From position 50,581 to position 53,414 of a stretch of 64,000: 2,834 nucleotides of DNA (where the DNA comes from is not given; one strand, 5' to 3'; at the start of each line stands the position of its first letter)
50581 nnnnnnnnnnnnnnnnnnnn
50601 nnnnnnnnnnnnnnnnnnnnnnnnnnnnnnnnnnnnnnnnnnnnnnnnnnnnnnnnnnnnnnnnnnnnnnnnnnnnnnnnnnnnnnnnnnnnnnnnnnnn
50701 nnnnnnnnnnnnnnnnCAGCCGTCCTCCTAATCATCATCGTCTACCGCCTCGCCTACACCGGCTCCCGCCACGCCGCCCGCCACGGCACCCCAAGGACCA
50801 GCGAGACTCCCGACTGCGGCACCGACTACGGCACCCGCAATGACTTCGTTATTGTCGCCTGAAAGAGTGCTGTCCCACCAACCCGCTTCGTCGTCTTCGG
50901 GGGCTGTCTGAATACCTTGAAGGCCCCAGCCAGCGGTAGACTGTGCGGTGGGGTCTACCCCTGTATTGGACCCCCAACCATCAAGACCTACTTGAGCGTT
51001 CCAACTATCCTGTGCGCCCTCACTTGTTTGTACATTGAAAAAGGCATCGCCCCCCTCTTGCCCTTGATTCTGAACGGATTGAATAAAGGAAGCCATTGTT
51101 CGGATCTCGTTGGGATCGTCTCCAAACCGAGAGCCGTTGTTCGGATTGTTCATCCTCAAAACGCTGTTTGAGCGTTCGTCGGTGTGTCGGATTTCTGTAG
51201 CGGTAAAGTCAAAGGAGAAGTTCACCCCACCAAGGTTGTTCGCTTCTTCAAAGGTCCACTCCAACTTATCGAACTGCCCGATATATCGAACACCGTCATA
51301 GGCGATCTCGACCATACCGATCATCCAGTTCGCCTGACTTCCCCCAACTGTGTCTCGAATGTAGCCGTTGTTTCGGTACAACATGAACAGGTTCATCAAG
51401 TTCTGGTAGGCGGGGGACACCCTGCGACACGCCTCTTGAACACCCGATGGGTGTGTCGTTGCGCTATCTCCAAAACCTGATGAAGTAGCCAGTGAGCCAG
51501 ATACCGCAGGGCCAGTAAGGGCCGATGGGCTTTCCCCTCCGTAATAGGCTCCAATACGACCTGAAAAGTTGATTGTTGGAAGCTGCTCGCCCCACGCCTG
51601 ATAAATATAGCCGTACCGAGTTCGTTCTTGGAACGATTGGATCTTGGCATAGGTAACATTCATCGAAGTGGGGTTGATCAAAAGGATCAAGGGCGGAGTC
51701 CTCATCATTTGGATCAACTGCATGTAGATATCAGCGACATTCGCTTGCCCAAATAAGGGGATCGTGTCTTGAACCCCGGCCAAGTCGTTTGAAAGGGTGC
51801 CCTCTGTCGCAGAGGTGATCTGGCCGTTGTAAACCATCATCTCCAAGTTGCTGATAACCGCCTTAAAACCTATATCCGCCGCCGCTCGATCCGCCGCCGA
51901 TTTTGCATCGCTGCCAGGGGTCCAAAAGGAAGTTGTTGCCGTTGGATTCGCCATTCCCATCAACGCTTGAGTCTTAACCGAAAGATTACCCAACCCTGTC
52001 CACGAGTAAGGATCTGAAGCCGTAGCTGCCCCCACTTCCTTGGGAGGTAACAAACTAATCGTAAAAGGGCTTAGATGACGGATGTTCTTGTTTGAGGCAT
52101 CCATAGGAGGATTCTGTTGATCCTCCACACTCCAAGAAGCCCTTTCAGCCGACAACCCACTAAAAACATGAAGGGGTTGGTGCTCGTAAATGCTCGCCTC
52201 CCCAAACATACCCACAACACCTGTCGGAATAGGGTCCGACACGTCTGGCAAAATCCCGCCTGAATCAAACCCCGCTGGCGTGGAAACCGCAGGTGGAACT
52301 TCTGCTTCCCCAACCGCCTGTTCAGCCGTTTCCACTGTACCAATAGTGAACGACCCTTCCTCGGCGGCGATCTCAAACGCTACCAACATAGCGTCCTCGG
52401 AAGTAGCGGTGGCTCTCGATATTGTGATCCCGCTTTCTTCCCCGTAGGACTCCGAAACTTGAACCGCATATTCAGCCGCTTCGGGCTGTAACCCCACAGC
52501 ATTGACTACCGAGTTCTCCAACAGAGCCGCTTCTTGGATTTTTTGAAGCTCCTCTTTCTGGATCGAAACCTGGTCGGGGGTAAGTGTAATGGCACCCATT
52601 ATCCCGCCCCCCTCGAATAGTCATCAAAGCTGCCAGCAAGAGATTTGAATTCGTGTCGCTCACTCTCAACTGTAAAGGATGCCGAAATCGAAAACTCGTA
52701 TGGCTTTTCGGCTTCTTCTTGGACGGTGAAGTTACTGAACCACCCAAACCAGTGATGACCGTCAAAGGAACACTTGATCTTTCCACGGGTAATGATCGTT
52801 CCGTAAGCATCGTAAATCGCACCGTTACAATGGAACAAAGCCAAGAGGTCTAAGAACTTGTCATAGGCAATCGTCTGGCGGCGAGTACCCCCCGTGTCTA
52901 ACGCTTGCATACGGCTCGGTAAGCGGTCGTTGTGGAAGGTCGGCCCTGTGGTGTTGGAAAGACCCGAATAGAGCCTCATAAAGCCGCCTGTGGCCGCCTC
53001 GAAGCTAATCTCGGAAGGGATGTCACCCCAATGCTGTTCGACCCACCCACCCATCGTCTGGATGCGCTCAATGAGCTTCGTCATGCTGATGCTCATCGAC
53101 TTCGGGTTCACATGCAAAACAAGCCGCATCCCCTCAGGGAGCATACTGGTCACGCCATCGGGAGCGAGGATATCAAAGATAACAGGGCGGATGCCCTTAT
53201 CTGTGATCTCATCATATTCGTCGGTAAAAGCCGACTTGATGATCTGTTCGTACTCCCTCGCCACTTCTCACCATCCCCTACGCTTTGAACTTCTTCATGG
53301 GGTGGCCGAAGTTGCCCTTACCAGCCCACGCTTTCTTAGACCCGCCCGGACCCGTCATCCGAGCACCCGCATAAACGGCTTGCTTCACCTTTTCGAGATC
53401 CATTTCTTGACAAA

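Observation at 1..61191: A tail module of more than 61 kb on one strand: an oversized contractile machine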

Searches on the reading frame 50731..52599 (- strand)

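Call 3: search_protein_families(library=pfam, proteins=[window:50731-52599:-], max_evalue=0.01)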
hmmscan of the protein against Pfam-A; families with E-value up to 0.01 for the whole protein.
window:50731-52599:- (623 aa): 3 families
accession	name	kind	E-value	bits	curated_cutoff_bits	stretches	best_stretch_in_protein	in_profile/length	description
PF13441.11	Gly-zipper_YMGG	-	0.00099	19.2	28.9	1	587-620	8-43/45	YMGG-like Gly-zipper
PF04306.18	DUF456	-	0.0013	19.5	29.4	1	580-619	57-97/139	Protein of unknown function (DUF456)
PF13488.11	Gly-zipper_Omp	-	0.0032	17.8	25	1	587-619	4-38/46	Glycine zipper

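Call 6: search_protein_families(library=phrogs, proteins=[window:50731-52599:-], max_evalue=0.01)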
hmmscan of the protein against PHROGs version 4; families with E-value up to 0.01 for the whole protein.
window:50731-52599:- (623 aa): 1 family
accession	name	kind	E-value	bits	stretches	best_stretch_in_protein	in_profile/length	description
phrog_6922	-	unknown function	0.00069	19.4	1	587-617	342-372/768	-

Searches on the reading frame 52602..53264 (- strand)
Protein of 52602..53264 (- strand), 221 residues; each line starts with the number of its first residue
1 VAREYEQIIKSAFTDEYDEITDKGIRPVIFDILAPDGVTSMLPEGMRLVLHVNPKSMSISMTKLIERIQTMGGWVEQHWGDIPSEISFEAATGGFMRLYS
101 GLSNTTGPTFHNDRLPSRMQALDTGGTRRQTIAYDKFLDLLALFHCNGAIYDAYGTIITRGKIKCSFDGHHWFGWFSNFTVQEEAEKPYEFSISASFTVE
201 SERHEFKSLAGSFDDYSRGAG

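Call 3: search_protein_families(library=pfam, proteins=[window:52602-53264:-], max_evalue=0.01)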
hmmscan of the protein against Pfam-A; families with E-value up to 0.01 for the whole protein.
window:52602-53264:- (221 aa): 0 families

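Call 6: search_protein_families(library=phrogs, proteins=[window:52602-53264:-], max_evalue=0.01)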
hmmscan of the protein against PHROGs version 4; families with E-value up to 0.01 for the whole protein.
window:52602-53264:- (221 aa): 0 families

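Call 83: search_solved_structures(query=A4, max_evalue=10)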
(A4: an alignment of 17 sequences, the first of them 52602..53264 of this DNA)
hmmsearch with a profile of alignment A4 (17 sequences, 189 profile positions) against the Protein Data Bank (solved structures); distinct sequences matched with E-value up to 10: 4.
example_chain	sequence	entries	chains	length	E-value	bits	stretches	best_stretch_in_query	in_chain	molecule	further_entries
3i9f_A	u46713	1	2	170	0.1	15.6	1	145-175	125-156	Putative type 11 methyltransferase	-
7wik_A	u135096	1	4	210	0.44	13.5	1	18-71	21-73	Oligoribonuclease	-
2vgd_A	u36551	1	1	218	0.79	12.7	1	60-115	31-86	ENXYN11A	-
2vuj_A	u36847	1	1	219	0.79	12.7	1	60-115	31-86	GH11 XYLANASE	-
